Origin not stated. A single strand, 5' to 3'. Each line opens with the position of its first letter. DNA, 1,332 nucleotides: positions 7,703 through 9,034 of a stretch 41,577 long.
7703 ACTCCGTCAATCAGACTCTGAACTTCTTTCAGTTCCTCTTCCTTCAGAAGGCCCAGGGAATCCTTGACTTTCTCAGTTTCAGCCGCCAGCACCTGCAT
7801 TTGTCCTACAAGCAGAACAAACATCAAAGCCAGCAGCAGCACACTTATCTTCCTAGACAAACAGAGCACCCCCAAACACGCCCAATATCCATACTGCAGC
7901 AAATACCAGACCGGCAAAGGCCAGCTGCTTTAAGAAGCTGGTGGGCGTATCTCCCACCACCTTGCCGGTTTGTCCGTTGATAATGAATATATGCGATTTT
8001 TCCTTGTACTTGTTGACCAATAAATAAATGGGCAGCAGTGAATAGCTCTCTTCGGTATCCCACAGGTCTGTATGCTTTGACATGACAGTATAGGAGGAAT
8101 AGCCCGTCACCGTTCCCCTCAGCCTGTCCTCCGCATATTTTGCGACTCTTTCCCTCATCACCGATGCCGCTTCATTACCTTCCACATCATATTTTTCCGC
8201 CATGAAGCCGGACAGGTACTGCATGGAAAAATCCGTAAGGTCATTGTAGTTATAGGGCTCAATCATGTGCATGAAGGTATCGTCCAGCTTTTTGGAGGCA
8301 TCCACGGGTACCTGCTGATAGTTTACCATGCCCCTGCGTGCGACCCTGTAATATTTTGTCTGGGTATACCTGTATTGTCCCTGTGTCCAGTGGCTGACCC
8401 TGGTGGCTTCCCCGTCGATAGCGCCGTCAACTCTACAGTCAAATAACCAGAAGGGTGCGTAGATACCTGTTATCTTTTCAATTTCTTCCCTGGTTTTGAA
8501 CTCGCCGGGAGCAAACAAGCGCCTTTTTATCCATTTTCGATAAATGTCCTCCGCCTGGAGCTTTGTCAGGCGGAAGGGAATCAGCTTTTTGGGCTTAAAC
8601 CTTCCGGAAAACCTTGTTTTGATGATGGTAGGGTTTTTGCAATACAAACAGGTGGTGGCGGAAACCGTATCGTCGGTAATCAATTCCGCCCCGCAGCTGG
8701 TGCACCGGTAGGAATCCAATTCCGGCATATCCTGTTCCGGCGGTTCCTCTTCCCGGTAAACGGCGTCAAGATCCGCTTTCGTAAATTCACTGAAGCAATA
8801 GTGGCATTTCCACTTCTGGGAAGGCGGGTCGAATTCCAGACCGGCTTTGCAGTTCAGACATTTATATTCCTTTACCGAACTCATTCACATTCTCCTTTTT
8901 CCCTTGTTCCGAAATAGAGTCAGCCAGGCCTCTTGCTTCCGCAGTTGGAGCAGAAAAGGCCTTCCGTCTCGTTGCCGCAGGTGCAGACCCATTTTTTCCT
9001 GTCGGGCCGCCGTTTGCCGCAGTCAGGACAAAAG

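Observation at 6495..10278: Tightly packed 4-gene minus-strand module: SPFH/Band-7 with zinc ribbons, double zinc-ribbon TM protein, TPM/YgcG protein and a membrane protein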

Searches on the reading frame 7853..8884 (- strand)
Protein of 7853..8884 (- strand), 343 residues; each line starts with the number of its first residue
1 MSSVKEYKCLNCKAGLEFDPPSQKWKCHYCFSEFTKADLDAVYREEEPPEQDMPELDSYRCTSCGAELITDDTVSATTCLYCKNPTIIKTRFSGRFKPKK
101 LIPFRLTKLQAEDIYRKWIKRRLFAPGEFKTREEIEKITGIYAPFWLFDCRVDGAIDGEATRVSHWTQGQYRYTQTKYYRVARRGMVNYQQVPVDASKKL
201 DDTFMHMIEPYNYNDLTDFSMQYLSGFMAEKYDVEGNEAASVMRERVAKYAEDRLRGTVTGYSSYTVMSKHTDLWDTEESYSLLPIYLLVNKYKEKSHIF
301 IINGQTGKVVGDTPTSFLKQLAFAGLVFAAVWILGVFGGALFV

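Call 3: search_protein_families(library=pfam, proteins=[window:7853-8884:-], max_evalue=0.01)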
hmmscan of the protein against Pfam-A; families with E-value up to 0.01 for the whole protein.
window:7853-8884:- (343 aa): 0 families

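Call 4: search_protein_families(library=ncbifam, proteins=[window:7853-8884:-], max_evalue=0.01)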
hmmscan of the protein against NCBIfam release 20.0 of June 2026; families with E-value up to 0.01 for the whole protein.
window:7853-8884:- (343 aa): 2 families
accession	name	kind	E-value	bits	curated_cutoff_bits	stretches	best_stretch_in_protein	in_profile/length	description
NF001608.0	PRK00398.1-6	equivalog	3.4e-07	30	84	1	6-30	3-27/46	DNA-directed RNA polymerase subunit P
NF001606.0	PRK00398.1-3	equivalog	0.0029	17.4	72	0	6-30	2-25/44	DNA-directed RNA polymerase subunit P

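Call 6: search_protein_families(library=padloc, proteins=[window:7853-8884:-], max_evalue=0.01)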
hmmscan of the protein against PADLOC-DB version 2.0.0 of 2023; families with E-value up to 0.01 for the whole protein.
window:7853-8884:- (343 aa): 0 families

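Call 13: find_homologous_proteins(query=window:7853-8884:-, max_evalue=0.001)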
Query window:7853-8884:- (343 aa): 349 proteins with E <= 0.001 among 1757 candidates; the best 120 are listed.
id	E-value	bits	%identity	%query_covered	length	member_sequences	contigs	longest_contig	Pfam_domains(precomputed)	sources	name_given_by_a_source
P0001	2.1e-236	802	100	100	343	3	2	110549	-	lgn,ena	-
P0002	2.1e-193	660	80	100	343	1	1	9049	-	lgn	-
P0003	9.5e-187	638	78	100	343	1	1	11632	-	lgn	-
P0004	2.9e-180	617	76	100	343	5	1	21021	-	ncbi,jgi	jgi:DNA-directed RNA polymerase subunit RPC12/RpoP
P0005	2.6e-177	607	75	100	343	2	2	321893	-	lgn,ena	-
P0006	1.0e-176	605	73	100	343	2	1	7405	-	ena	-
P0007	1.6e-176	605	73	100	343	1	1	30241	-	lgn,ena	-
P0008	7.4e-175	599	73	100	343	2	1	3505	-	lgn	-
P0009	1.3e-174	598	72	99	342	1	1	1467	-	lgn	-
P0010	1.8e-174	598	71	100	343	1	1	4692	-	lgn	-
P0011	3.7e-174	597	73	100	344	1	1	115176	-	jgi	jgi:DNA-directed RNA polymerase subunit RPC12/RpoP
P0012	4.6e-174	597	71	100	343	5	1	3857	-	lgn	-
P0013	8.9e-174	596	72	100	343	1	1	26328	-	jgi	-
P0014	2.4e-172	591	72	100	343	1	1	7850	-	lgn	-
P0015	5.5e-172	590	74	99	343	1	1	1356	-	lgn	-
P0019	1.9e-170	585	71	100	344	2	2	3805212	-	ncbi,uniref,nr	ncbi:DNA helicase PriA [Clostridium thermarum]|uniref:DNA helicase PriA n=1 Tax=Clostridium thermaru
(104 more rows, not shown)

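Call 15: find_encoding_contigs(protein=P0001, flank=10000, max_places=3)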
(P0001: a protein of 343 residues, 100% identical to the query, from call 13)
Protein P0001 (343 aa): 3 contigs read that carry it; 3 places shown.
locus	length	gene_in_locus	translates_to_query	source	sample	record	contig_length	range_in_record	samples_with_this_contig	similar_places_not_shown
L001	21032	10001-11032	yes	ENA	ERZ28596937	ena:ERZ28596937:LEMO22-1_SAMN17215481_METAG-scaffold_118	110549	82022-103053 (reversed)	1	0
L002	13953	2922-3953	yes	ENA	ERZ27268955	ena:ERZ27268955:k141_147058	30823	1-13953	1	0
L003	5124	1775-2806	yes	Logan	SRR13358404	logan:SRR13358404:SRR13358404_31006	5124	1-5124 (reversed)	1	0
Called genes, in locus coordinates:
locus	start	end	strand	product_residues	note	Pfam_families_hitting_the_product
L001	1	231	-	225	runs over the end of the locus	PF00072:Response_reg, PF00486:Trans_reg_C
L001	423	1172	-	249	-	PF01636:APH, PF07914:DUF1679 (weak), PF01163:RIO1 (weak), PF19974:TCAD9 (weak)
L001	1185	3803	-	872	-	PF00171:Aldedh, PF00465:Fe-ADH, PF13685:Fe-ADH_2 (weak), PF25137:ADH_Fe_C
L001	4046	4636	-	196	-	PF00857:Isochorismatase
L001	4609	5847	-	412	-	PF07690:MFS_1, PF12832:MFS_1_like, PF00083:Sugar_tr, PF03092:BT1 (faint), PF05977:MFS_3, PF00083:Sugar_tr (weak), PF07690:MFS_1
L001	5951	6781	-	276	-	PF02311:AraC_binding (weak), PF00165:HTH_AraC (weak), PF12833:HTH_18, PF00165:HTH_AraC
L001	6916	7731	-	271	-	PF00561:Abhydrolase_1, PF12146:Hydrolase_4, PF12697:Abhydrolase_6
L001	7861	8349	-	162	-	PF04073:tRNA_edit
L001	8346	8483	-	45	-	-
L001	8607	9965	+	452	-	PF13421:Band_7_1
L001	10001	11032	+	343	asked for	-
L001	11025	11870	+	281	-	PF04536:TPM_phosphatase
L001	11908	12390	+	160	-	-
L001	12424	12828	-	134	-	PF04205:FMN_bind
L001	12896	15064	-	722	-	PF01751:Toprim, PF01131:Topoisom_bac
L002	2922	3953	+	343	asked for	-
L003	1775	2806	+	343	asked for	-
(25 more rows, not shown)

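Call 30: search_protein_representatives(protein=window:7853-8884:-)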
Query: 343 residues. Proteins with E-value up to 0.001 (for the whole library): 6322; up to 1e-10: 4035; up to 1e-30: 1397. The best 150 are listed.
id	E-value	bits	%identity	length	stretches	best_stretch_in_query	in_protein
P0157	8.8e-95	334.3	48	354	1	1-335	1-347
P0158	3.9e-90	319.0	43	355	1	1-342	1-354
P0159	3.0e-89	316.1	68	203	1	141-343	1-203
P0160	6.1e-89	315.1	44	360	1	4-338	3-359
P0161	3.2e-88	312.7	45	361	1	3-339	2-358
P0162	9.8e-87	307.8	45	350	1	4-333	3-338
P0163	4.4e-86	305.7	40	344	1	4-339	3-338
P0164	6.1e-85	301.9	41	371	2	45-342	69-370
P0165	2.3e-79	283.5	39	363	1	6-341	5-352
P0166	6.4e-79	282.1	40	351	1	5-342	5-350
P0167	2.9e-78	279.9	39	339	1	4-342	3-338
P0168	5.1e-78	279.1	41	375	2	58-341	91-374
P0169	5.6e-78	279.0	40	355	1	4-332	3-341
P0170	7.5e-78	278.6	40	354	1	3-336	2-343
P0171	2.0e-77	277.2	39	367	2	36-342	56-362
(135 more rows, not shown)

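Call 34: find_related_loci(query=A2, collection=genome_contigs, flank=7000)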
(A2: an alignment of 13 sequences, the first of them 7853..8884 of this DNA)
Query A2 (343 aa) in genome_contigs; peptide patterns used: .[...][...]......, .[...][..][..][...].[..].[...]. (x = any residue, [..] = any of these).
599 stretches matched a pattern (row limit reached: there are more); 592 encode a relative of the query (tblastn E <= 1e-3); the best 80 are kept; 80 distinct loci.
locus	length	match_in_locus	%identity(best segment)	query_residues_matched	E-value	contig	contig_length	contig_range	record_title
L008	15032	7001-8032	57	1-343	4e-137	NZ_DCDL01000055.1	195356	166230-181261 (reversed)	MAG: Clostridium sp. UBA1056 UBA1056_contig_83, whole genome shotgun sequence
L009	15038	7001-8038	45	3-342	2e-105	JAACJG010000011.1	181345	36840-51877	MAG: Candidatus Rifleibacterium amylolyticum isolate CH46 Scaffold11, whole genome shotgun sequence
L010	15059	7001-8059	42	7-343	2e-96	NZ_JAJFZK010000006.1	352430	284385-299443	Bacillus sp. REN16 scaffold6, whole genome shotgun sequence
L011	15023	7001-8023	43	7-339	4e-95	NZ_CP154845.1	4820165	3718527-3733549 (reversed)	Robertmurraya sp. 2P01SA chromosome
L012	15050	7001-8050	41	7-339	5e-94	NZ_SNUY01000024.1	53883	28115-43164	Halalkalibacterium halodurans strain DSM 497 Scaffold24, whole genome shotgun sequence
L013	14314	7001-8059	40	7-342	1e-93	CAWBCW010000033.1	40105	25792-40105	MAG: uncultured Bacillaceae bacterium isolate MFD02416.bin.3.269 genome assembly, contig: contig_84783, whole genome sho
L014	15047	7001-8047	39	7-342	2e-91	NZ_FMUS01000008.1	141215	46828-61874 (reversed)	Alkaliphilus peptidifermentans DSM 18978, whole genome shotgun sequence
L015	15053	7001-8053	40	3-342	1e-90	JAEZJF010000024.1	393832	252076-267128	MAG: Bacillota bacterium isolate OH_CDB_227 k127_534108, whole genome shotgun sequence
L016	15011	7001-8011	41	4-336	4e-90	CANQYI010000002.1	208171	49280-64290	MAG: uncultured Clostridia bacterium isolate Lapin-016__bin1 genome assembly, contig: Lapin-016__NODE_22_length_208171_c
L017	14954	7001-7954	42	3-319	2e-89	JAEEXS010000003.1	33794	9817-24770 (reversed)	MAG: Clostridia bacterium isolate Tb.RUG.527 NODE_4583_length_33794_cov_0.947367, whole genome shotgun sequence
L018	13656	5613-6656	39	6-342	4e-89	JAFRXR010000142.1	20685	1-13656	MAG: Ruminococcus sp. isolate RGIG2892 Goat_Omasum.Co__c1691803, whole genome shotgun sequence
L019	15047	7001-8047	37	4-342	3e-89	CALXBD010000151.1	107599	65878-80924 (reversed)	MAG: uncultured Clostridia bacterium isolate E13__bin87 genome assembly, contig: E13__k127_1612285, whole genome shotgun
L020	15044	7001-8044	39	6-343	7e-89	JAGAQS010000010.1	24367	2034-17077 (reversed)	MAG: Ruminococcus sp. isolate RGIG8687 Water_deer_Colon-2__c8980, whole genome shotgun sequence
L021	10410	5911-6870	42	4-316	8e-89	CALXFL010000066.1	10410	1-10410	MAG: uncultured Clostridia bacterium isolate BRZ_EV__bin61 genome assembly, contig: BRZ_EV__NODE_7645_length_10410_cov_6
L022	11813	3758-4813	39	4-342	7e-89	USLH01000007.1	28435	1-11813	uncultured Ruminococcaceae bacterium isolate UMGS1826 genome assembly, contig: NODE_693_length_28435_cov_3.116420, whole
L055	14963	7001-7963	41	4-326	7e-82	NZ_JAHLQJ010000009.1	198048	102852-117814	Paenibacillus brevis strain MSJ-6 Scaffold9, whole genome shotgun sequence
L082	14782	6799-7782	37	4-343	1e-79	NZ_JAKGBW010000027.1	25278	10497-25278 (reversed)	Oceanobacillus alkalisoli strain APA_J-2 (6-2) NODE_27_length_25278_cov_48.527017, whole genome shotgun sequence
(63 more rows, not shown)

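Call 42: search_protein_families(library=pfam, proteins=[L082:6153-6782:+, L082:6796-7827:+, L082:7827-8618:+, L082:8661-9677:+, L055:6323-6958:+, L055:8908-9900:+, L010:5647-6951:+, L014:4837-5607:+], max_evalue=0.01)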
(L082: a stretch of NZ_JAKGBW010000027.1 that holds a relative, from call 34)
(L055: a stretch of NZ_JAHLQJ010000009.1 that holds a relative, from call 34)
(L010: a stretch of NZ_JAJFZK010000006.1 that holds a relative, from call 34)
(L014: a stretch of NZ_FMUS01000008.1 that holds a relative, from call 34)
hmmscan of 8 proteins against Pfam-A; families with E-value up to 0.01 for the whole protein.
L082:6153-6782:+ (209 aa): 2 families
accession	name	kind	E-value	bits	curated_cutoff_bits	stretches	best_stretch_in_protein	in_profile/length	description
PF04012.17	PspA_IM30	-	1e-12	48.6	33.9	1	2-205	1-206/220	PspA/IM30 family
PF08440.15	Poty_PP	-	0.0092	15.6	23.4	0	16-77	163-224/277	Potyviridae polyprotein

L082:6796-7827:+ (343 aa): 11 families
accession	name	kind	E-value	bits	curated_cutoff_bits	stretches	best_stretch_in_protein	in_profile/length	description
PF08271.17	Zn_Ribbon_TF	-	2.6e-08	33.7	29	1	5-36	1-33/43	TFIIB zinc-binding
PF09723.15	Zn_ribbon_8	-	0.00028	21.3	34.4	0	53-80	5-36/41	Zinc ribbon domain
PF12773.13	DZR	-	0.0025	18.4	27.3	0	7-78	1-45/45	Double zinc ribbon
PF11781.13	Zn_ribbon_RRN7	-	0.0028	17.7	27.1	0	6-29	6-28/32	Zinc-finger of RNA-polymerase I-specific TFIIB, Rrn7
PF08274.17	Zn_Ribbon_YjdM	-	0.0034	17.8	30.8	1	6-31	4-28/30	PhnA Zinc-Ribbon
PF23455.1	DUF7129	-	0.0044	17.2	30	0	50-81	8-37/45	Domain of unknown function (DUF7129)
PF08792.16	A2L_zn_ribbon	-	0.0045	17.1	22.9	1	4-29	3-28/33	A2L zinc ribbon domain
PF13248.11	Zn_ribbon_3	-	0.0064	16.4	27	0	54-78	3-23/26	zinc-ribbon domain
PF06221.18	zf-C2HC5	-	0.0073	16.7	25.8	1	55-86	19-49/54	Putative zinc finger motif, C2HC5-type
PF19134.6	DUF5817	-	0.0085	16.5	31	0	56-80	6-30/57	Domain of unknown function (DUF5817)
PF01780.25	Ribosomal_L37ae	-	0.0087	16.6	21.9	0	46-80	26-60/85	Ribosomal L37ae protein family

L082:7827-8618:+ (263 aa): 1 family
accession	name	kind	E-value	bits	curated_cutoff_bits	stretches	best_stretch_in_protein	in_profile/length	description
PF04536.20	TPM_phosphatase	-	8.7e-19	68.2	22.1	1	29-154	1-123/125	TPM domain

L082:8661-9677:+ (338 aa): 6 families
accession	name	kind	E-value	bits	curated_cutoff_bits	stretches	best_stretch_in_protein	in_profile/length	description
PF13421.11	Band_7_1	-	1.5e-41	142.8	24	1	28-233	8-210/211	SPFH domain-Band 7 family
PF01145.31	Band_7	-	2e-09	38.2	23.6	1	38-233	2-162/176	SPFH domain / Band 7 family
PF13248.11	Zn_ribbon_3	-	4.1e-07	29.7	27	1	318-338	5-26/26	zinc-ribbon domain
PF13240.11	Zn_Ribbon_1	-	7.1e-06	26.1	25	1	317-338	1-23/23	zinc-ribbon domain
PF09297.16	Zn_ribbon_NUD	-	0.00097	19.2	24.8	0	317-325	5-13/32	NADH pyrophosphatase zinc ribbon domain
PF12773.13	DZR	-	0.0038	17.8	27.3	1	310-337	7-33/45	Double zinc ribbon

L055:6323-6958:+ (211 aa): 2 families
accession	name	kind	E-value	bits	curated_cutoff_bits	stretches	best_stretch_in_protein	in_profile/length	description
PF04012.17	PspA_IM30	-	2.6e-11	44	33.9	1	4-209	13-218/220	PspA/IM30 family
PF08397.16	IMD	-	0.0046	16.9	26.2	0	30-103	97-166/219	IRSp53/MIM homology domain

L055:8908-9900:+ (330 aa): 7 families
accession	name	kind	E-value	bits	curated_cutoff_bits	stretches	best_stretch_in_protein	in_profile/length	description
PF13421.11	Band_7_1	-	4.7e-46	157.5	24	1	29-232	7-209/211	SPFH domain-Band 7 family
PF01145.31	Band_7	-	8.9e-09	36.1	23.6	1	40-236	2-165/176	SPFH domain / Band 7 family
PF13248.11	Zn_ribbon_3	-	3.3e-06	26.8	27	1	309-329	5-26/26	zinc-ribbon domain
PF13240.11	Zn_Ribbon_1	-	6.1e-06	26.3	25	1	308-329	1-23/23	zinc-ribbon domain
PF09297.16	Zn_ribbon_NUD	-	0.00088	19.4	24.8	0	320-329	4-13/32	NADH pyrophosphatase zinc ribbon domain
PF24463.1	DUF7577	-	0.00098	19.1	28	1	309-329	5-26/27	Domain of unknown function (DUF7577)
PF12773.13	DZR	-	0.0028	18.2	27.3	1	309-329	1-22/45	Double zinc ribbon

L010:5647-6951:+ (434 aa): 5 families
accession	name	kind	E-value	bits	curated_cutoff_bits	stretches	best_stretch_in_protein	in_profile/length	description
PF13421.11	Band_7_1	-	4.2e-19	69.5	24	1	56-275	4-206/211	SPFH domain-Band 7 family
PF13248.11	Zn_ribbon_3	-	0.00055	19.7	27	1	407-432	2-26/26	zinc-ribbon domain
PF12773.13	DZR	-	0.0038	17.8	27.3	1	386-429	4-45/45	Double zinc ribbon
PF13240.11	Zn_Ribbon_1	-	0.0047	17.1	25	0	396-416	1-22/23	zinc-ribbon domain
PF01145.31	Band_7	-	0.0072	16.8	23.6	1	163-277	58-160/176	SPFH domain / Band 7 family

L014:4837-5607:+ (256 aa): 1 family
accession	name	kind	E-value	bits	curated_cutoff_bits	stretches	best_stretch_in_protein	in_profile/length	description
PF04280.21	Tim44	-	1.3e-06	29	29.6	1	81-193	13-127/147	Tim44-like domain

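Call 49: find_encoding_contigs(protein=P0005, flank=6000, max_places=1)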
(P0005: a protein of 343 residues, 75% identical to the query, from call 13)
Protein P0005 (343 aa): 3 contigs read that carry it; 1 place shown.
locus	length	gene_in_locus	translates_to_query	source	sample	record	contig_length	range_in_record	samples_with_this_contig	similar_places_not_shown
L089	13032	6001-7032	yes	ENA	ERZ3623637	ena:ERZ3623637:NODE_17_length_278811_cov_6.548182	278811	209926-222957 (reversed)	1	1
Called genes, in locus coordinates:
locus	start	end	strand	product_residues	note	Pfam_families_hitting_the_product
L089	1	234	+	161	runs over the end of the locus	PF21805:Imm5_like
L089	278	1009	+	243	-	PF19789:DUF6273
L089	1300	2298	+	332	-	PF00144:Beta-lactamase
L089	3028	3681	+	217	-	-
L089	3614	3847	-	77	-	-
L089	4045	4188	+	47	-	-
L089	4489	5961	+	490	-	PF13421:Band_7_1, PF13240:Zn_Ribbon_1 (faint)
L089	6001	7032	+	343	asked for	-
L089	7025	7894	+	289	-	PF04536:TPM_phosphatase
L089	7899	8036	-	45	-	-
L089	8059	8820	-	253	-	PF08220:HTH_DeoR, PF08279:HTH_11 (weak), PF00455:DeoRC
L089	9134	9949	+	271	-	PF04962:KduI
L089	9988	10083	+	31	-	-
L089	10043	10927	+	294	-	PF01116:F_bP_aldolase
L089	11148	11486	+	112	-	PF03551:PadR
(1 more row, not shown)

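Call 50: find_encoding_contigs(protein=P0019, flank=6000, max_places=1)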
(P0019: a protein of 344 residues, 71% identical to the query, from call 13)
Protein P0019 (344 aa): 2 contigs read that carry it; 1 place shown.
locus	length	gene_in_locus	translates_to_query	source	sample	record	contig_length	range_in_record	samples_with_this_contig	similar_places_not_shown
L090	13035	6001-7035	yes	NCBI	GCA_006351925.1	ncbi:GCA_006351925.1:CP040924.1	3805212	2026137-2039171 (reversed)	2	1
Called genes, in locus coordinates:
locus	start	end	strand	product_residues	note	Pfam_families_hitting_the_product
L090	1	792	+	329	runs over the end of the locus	PF00356:LacI, PF00532:Peripla_BP_1, PF13377:Peripla_BP_3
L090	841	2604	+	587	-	PF00664:ABC_membrane, PF02463:SMC_N (faint), PF00005:ABC_tran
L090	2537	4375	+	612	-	PF02463:SMC_N (weak), PF00664:ABC_membrane, PF00005:ABC_tran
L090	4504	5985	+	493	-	PF13421:Band_7_1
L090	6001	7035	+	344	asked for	-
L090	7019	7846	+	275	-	PF04536:TPM_phosphatase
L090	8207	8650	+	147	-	-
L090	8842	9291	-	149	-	-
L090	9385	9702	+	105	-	-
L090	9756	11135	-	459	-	PF00291:PALP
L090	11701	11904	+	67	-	-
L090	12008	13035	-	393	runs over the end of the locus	PF00155:Aminotran_1_2, PF00266:Aminotran_5 (faint), PF01053:Cys_Met_Meta_PP, PF01212:Beta_elim_lyase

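Call 51: predict_structure(alignment_id=A1)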
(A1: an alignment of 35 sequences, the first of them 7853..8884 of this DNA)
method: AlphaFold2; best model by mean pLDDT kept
length: 343 residues; sequences in the alignment: 35
mean_pLDDT: 91.6   pTM: 0.84
mean pLDDT of the five models: 91.6, 91.5, 90.6, 90.5, 89.5
residues with pLDDT >= 90: 270; 70-90: 64; 50-70: 9; < 50: 0
segments of 3 or more residues with pLDDT < 50: none
pLDDT, mean of each block of 10 residues (from residue 1): 86 94 94 95 71 79 88 89 90 89 97 97 92 95 96 96 94 94 95 90 87 95 93 90 93 94 94 94 96 91 96 90 95 90 69
secondary structure, 60 per line:
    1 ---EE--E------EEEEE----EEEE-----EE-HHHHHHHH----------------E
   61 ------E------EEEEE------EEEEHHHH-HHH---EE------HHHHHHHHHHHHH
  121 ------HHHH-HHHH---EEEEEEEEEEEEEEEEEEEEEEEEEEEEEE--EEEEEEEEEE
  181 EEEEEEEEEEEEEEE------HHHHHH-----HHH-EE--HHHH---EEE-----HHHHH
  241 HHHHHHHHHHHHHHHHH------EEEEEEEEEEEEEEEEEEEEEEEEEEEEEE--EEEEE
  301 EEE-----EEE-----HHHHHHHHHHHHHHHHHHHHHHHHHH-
elements in order: E15-19 E24-27 H36-43 E74-78 E85-88 H89-92 H108-120 H127-130 H132-135 E139-168 E171-195 H202-207 H221-224 E228-230 H236-257 E264-293 E296-303 E309-311 H317-342
